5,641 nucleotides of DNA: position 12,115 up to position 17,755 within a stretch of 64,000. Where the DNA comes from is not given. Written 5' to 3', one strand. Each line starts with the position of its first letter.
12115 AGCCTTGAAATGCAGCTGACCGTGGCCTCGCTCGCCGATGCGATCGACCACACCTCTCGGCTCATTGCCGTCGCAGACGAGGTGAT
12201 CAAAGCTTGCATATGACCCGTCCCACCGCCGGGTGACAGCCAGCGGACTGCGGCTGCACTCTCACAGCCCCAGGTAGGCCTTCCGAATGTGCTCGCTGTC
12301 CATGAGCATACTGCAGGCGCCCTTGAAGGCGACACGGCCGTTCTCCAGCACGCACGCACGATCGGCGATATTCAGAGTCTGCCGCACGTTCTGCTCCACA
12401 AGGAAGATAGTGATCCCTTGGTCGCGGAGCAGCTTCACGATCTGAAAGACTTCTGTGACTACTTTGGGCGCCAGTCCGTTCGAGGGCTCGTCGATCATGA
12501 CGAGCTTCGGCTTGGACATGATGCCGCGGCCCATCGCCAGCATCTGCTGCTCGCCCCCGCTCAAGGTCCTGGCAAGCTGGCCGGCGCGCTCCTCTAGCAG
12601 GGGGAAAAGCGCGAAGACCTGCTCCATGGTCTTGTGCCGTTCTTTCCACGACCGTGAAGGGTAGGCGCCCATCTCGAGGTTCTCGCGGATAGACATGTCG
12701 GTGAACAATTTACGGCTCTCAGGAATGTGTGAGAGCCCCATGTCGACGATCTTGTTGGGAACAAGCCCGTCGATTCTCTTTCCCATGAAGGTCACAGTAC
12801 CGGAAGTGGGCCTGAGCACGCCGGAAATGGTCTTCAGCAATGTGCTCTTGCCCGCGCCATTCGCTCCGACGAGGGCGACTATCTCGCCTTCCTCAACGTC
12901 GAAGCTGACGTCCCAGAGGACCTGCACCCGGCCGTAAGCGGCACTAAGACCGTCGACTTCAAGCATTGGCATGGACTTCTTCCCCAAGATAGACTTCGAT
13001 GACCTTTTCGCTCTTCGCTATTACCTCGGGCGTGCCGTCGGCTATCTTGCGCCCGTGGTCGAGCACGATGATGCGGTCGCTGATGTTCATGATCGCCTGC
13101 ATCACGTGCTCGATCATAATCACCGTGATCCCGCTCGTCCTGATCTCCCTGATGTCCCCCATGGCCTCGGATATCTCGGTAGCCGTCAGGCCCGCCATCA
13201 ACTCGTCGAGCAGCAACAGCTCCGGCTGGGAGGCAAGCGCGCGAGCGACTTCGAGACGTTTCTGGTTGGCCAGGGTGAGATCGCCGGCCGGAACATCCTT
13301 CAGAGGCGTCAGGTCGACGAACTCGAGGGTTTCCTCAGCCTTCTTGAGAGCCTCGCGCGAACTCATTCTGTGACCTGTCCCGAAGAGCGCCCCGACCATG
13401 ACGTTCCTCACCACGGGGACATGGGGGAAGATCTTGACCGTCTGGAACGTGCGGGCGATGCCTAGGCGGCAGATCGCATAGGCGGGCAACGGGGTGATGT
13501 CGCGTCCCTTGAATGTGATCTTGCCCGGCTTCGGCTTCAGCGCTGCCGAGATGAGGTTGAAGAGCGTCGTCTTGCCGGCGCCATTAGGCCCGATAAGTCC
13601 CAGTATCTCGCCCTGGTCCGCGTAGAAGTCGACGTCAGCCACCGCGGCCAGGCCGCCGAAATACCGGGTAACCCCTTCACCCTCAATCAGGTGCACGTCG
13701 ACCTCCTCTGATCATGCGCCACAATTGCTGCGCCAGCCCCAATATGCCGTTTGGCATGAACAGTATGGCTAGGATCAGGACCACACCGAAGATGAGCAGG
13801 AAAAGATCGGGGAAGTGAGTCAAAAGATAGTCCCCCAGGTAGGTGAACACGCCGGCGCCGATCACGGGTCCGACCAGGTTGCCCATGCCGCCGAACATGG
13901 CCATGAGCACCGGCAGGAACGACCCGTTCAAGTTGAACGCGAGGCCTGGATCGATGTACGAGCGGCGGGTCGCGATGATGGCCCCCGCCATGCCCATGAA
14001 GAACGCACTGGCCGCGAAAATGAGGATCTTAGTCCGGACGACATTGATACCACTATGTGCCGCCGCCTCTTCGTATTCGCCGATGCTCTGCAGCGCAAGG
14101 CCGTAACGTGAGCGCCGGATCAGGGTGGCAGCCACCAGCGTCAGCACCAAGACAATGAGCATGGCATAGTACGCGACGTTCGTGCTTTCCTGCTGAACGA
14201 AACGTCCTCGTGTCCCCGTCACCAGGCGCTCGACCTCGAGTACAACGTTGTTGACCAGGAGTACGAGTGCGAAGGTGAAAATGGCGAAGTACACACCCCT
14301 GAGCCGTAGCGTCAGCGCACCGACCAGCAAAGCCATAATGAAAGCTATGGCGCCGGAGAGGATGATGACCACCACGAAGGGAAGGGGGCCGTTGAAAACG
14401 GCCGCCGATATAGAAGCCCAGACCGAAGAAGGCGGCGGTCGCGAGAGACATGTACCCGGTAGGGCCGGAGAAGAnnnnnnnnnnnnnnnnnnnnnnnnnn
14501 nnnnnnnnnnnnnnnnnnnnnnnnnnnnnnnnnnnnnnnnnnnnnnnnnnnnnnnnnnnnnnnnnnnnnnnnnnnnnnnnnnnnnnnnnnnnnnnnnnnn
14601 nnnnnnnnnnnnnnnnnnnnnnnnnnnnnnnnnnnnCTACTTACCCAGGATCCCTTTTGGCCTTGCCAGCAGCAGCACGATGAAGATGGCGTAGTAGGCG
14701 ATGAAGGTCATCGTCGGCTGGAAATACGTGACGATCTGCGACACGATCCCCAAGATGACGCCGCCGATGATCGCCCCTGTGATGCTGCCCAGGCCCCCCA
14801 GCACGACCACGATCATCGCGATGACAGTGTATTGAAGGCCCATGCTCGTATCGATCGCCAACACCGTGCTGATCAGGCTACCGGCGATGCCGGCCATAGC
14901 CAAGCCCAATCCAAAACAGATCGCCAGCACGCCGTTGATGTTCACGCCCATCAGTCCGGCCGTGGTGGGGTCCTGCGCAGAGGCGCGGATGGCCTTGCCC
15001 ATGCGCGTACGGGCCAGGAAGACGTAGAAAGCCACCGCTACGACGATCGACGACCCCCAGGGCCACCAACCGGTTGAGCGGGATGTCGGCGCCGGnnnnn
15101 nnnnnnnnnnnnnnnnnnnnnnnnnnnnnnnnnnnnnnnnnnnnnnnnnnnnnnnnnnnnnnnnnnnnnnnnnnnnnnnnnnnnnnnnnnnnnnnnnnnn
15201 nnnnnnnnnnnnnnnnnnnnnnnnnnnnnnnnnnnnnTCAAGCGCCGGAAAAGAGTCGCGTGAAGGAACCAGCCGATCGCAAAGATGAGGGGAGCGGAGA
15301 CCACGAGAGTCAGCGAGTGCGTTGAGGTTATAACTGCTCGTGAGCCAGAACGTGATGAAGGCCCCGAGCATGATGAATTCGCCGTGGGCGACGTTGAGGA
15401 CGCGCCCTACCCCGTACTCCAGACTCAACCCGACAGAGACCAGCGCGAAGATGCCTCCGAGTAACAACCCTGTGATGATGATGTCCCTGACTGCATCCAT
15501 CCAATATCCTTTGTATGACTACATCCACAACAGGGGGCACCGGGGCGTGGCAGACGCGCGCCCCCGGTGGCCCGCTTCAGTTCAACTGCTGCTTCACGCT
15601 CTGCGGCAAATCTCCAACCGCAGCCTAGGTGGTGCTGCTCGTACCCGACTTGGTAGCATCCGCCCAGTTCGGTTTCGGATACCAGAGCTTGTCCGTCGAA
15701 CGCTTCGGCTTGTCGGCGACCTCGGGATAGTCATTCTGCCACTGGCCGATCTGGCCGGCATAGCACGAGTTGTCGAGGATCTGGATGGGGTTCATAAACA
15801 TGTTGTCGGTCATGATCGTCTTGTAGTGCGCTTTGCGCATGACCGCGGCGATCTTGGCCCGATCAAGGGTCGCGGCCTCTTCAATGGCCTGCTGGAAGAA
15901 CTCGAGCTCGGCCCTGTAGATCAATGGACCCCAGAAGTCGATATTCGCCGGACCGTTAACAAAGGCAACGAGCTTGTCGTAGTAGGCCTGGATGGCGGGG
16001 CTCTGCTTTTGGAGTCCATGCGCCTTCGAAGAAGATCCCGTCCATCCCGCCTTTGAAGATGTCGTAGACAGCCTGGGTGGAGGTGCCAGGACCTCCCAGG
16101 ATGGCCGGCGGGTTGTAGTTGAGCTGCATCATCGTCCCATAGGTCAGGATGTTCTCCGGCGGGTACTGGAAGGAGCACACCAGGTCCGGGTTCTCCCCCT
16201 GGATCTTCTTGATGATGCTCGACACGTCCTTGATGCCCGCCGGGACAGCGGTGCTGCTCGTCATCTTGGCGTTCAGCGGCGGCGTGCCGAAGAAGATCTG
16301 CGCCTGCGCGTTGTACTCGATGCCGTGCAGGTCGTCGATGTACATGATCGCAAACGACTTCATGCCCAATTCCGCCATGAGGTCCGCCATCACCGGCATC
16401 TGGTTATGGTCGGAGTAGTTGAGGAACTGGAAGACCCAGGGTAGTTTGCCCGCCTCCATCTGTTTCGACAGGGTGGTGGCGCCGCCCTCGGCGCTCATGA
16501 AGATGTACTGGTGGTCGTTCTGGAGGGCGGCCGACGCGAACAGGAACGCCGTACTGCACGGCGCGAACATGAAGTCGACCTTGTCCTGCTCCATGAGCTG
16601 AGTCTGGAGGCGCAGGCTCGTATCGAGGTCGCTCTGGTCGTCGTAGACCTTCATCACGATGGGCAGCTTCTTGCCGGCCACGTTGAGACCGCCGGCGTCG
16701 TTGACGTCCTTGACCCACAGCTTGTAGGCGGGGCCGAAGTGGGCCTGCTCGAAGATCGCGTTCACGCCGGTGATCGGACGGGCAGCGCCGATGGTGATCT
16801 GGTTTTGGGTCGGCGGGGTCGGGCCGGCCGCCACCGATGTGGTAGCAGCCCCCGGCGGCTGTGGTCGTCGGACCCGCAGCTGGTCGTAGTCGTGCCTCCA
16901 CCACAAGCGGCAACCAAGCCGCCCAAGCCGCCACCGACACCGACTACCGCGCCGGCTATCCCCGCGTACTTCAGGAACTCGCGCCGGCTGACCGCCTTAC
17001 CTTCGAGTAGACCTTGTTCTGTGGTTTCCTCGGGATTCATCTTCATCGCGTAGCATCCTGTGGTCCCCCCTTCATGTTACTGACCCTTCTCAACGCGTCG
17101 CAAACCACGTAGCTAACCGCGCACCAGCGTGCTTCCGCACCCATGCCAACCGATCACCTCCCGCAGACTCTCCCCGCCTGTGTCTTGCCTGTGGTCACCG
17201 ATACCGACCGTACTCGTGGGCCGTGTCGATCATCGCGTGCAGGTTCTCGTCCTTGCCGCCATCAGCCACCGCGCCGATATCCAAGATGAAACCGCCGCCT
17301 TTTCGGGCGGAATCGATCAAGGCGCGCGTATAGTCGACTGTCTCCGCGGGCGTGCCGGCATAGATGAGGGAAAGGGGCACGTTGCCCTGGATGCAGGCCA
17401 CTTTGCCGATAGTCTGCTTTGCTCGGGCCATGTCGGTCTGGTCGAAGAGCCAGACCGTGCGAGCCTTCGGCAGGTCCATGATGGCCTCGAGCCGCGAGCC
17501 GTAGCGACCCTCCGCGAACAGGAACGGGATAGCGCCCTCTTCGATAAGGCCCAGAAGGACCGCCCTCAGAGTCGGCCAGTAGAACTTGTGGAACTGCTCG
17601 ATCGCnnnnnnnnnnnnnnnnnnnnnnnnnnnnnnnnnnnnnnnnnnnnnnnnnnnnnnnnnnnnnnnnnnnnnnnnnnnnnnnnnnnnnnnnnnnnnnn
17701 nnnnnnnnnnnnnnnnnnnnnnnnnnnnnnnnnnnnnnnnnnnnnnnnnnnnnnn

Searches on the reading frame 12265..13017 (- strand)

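Call 29: search_protein_families(library=pfam, proteins=[window:12265-13017:-], max_evalue=0.0001)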
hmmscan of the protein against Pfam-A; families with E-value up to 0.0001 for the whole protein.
window:12265-13017:- (251 aa): 3 families
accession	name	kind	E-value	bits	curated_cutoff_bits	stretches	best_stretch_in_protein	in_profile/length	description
PF00005.33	ABC_tran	-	6.9e-32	111.4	25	1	36-180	3-137/137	ABC transporter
PF13304.12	AAA_21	-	4.5e-11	43.8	27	1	46-69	1-24/304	AAA domain, putative AbiEii toxin, Type IV TA system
PF13555.12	AAA_29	-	1e-05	25.6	27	1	39-74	17-51/61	P-loop containing region of AAA domain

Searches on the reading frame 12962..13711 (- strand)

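Call 29: search_protein_families(library=pfam, proteins=[window:12962-13711:-], max_evalue=0.0001)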
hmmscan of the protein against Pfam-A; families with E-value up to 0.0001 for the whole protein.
window:12962-13711:- (250 aa): 3 families
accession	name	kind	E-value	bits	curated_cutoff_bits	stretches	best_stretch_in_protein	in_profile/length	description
PF00005.33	ABC_tran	-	1.9e-27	97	25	1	25-171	2-135/137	ABC transporter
PF12399.14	BCA_ABC_TP_C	-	1.2e-09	38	25.5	1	221-246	1-26/27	Branched-chain amino acid ATP-binding cassette transporter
PF13476.12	AAA_23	-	3.8e-05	24.8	27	1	26-62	14-47/201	AAA domain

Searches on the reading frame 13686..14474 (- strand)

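Call 29: search_protein_families(library=pfam, proteins=[window:13686-14474:-], max_evalue=0.0001)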
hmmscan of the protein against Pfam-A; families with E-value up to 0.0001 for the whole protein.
window:13686-14474:- (263 aa): 1 family
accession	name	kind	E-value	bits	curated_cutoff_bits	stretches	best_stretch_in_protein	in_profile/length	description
PF02653.21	BPD_transp_2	-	6.1e-26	91.6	26.8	1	22-236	43-268/269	Branched-chain amino acid transport system / permease component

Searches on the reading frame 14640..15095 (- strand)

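Call 47: search_protein_families(library=pfam, proteins=[window:14640-15095:-], max_evalue=0.001)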
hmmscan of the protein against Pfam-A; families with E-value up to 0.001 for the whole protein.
window:14640-15095:- (152 aa): 1 family
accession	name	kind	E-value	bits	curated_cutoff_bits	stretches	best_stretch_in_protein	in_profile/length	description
PF02653.21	BPD_transp_2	-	6.9e-23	81.6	26.8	1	16-141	138-268/269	Branched-chain amino acid transport system / permease component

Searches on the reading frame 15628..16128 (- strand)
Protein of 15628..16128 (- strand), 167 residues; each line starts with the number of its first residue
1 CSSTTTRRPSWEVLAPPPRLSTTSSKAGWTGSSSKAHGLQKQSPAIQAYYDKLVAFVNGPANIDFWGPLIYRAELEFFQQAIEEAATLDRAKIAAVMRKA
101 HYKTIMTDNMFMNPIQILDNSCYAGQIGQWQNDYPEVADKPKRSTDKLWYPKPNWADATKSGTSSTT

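Call 29: search_protein_families(library=pfam, proteins=[window:15628-16128:-], max_evalue=0.0001)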
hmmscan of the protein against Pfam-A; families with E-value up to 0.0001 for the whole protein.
window:15628-16128:- (167 aa): 0 families

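Call 71: search_protein_families(library=pfam, proteins=[window:15628-16128:-], max_evalue=0.01)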
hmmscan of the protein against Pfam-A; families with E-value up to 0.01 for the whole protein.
window:15628-16128:- (167 aa): 1 family
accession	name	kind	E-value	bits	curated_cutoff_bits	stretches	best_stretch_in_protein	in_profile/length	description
PF13458.12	Peripla_BP_6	-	0.0034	17.6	31.7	1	42-114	254-325/343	Periplasmic binding protein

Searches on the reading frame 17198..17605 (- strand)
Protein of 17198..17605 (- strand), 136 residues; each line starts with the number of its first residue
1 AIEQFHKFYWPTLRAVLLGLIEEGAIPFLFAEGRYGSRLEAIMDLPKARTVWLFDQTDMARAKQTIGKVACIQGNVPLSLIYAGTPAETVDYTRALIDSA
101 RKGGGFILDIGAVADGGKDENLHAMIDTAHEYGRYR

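Call 47: search_protein_families(library=pfam, proteins=[window:17198-17605:-], max_evalue=0.001)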
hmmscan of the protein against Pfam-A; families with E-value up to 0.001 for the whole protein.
window:17198-17605:- (136 aa): 1 family
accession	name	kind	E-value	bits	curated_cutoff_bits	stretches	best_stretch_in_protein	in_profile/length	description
PF01208.23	URO-D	-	4.2e-11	42.9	23.9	1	3-132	215-346/346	Uroporphyrinogen decarboxylase (URO-D)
